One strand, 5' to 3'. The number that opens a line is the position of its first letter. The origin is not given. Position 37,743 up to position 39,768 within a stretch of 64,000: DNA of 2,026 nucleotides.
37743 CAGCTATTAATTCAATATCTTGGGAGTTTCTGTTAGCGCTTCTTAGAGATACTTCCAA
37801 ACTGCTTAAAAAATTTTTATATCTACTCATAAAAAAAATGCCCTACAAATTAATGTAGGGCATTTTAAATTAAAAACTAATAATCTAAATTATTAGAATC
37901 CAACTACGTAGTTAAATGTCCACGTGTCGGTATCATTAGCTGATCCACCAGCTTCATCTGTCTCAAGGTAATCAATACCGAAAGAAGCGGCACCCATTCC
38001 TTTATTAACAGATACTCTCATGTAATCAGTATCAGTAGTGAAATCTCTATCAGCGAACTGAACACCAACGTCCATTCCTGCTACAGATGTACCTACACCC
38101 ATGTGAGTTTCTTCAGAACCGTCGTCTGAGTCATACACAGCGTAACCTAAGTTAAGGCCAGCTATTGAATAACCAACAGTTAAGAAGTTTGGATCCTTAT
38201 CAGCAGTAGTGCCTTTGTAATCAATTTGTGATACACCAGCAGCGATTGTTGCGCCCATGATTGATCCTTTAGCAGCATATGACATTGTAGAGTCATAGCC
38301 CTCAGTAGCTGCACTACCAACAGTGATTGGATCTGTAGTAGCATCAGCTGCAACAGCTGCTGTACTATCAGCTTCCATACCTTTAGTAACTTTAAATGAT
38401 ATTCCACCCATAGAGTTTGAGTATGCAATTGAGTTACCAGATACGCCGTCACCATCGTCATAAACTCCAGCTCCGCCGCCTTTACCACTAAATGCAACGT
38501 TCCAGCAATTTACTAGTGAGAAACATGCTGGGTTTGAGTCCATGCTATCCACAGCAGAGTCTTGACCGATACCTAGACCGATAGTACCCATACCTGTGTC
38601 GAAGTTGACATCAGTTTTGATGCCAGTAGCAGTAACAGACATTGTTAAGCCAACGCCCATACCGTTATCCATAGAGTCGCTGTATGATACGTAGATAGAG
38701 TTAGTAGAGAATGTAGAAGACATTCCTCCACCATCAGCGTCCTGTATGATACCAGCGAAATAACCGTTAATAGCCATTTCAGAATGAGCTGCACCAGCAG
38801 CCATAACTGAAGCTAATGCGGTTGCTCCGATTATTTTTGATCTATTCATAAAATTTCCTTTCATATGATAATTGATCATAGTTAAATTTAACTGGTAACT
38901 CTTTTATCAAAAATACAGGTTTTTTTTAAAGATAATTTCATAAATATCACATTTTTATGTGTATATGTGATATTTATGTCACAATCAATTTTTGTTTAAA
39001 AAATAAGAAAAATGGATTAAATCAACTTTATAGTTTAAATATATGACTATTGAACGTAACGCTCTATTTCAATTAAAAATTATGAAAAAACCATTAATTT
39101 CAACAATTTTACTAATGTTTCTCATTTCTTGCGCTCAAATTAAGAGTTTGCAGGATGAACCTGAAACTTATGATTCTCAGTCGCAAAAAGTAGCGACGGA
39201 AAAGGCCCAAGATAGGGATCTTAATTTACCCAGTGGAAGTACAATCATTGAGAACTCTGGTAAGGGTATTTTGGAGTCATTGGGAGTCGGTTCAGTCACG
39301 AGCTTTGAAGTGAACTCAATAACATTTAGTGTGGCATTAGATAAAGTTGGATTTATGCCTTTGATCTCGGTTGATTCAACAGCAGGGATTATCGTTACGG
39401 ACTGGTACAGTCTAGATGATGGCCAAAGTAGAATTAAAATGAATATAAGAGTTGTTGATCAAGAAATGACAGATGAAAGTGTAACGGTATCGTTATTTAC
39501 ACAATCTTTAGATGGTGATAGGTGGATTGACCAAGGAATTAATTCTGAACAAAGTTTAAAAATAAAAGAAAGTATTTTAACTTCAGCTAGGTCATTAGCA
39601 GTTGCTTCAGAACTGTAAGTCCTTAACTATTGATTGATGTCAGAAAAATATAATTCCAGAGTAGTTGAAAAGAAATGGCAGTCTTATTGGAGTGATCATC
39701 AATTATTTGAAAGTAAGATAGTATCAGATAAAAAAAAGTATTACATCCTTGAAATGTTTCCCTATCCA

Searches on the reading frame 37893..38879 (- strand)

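Call 66: search_protein_families(library=pfam, proteins=[window:37893-38879:-])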
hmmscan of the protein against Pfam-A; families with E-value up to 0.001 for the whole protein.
window:37893-38879:- (328 aa): 1 family
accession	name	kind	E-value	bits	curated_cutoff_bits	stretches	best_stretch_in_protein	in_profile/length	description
PF13609.12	Porin_4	-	4e-13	50.3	27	1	19-324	2-288/310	Gram-negative porin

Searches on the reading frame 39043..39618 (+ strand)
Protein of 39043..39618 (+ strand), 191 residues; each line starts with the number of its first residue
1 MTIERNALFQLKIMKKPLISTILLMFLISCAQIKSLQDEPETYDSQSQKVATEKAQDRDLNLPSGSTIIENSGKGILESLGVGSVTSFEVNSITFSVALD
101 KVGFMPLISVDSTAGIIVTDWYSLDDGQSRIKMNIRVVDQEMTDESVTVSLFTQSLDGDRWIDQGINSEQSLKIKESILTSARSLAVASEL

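Call 66: search_protein_families(library=pfam, proteins=[window:39043-39618:+])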
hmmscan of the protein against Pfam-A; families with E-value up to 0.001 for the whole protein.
window:39043-39618:+ (191 aa): 1 family
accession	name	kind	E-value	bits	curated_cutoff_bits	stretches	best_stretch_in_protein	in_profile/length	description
PF12100.13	DUF3576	-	7.3e-24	84.4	25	1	89-185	2-99/101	Domain of unknown function (DUF3576)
